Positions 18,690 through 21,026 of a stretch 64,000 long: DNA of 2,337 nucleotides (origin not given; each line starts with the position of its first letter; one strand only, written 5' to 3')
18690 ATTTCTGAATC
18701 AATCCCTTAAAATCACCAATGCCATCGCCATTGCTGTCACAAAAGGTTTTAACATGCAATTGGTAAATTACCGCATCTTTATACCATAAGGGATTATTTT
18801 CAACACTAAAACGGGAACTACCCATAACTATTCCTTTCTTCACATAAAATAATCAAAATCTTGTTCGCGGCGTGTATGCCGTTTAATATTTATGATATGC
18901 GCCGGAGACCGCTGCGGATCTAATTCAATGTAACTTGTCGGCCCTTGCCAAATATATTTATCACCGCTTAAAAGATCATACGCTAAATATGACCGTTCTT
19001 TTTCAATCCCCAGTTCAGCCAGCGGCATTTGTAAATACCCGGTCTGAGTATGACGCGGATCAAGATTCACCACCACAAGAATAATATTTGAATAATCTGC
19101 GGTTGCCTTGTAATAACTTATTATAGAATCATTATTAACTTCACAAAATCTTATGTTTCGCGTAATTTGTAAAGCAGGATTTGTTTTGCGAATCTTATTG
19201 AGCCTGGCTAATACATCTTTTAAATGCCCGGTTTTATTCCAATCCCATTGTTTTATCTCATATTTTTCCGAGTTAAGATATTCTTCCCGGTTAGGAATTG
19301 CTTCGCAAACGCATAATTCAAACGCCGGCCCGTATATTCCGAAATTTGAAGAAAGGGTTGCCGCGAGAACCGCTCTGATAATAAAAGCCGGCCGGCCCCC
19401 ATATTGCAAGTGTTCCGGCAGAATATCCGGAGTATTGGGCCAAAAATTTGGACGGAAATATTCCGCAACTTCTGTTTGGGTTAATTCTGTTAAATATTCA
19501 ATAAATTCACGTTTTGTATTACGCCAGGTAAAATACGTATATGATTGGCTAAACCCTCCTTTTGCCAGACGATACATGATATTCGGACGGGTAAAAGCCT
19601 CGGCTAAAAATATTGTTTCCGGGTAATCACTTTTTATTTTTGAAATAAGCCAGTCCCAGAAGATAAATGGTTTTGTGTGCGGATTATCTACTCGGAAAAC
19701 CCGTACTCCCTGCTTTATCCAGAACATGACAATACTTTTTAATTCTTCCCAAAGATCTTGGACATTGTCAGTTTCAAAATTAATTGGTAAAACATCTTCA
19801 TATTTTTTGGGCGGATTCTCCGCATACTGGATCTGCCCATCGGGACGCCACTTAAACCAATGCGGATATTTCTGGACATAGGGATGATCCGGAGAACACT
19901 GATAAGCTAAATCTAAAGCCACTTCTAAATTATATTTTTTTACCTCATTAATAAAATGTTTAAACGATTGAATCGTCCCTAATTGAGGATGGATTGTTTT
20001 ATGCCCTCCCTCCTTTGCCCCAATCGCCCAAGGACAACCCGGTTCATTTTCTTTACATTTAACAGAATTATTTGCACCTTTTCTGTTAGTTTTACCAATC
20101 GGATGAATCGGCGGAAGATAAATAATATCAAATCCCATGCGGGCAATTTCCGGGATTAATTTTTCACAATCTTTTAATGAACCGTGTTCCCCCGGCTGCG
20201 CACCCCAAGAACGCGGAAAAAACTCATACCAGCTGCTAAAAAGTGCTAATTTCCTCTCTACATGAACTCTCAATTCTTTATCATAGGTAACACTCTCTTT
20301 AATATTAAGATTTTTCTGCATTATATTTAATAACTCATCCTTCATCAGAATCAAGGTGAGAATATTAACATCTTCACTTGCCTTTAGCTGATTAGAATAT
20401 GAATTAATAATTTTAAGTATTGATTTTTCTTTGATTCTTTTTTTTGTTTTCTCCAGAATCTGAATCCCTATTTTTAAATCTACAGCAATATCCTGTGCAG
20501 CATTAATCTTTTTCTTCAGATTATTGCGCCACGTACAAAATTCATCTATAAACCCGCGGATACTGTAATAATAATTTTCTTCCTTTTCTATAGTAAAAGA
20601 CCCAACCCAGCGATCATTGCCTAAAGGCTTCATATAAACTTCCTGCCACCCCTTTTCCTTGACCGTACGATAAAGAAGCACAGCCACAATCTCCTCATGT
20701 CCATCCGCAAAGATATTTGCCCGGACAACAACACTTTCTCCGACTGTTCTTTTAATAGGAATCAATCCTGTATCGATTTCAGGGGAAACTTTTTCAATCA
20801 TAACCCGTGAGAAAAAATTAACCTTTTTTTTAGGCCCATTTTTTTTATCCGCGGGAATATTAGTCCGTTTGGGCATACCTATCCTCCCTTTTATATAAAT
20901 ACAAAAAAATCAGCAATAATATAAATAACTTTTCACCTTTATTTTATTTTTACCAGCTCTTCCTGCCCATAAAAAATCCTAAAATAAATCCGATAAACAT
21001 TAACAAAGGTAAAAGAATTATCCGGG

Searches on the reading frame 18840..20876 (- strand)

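Call 52: search_protein_families(library=pfam, proteins=[window:18840-20876:-], max_evalue=0.00001)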
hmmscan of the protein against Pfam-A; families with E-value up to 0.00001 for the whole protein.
window:18840-20876:- (678 aa): 2 families
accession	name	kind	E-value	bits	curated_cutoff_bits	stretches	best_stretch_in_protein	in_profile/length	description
PF11896.14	GlgE_dom_N_S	-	1.3e-47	162.9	25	1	24-208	2-179/179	Alpha-1,4-glucan:maltose-1-phosphate maltosyltransferase, domain N/S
PF21702.3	GLGE_C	-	9.2e-27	93.5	27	1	577-664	1-87/87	GLGE, C-terminal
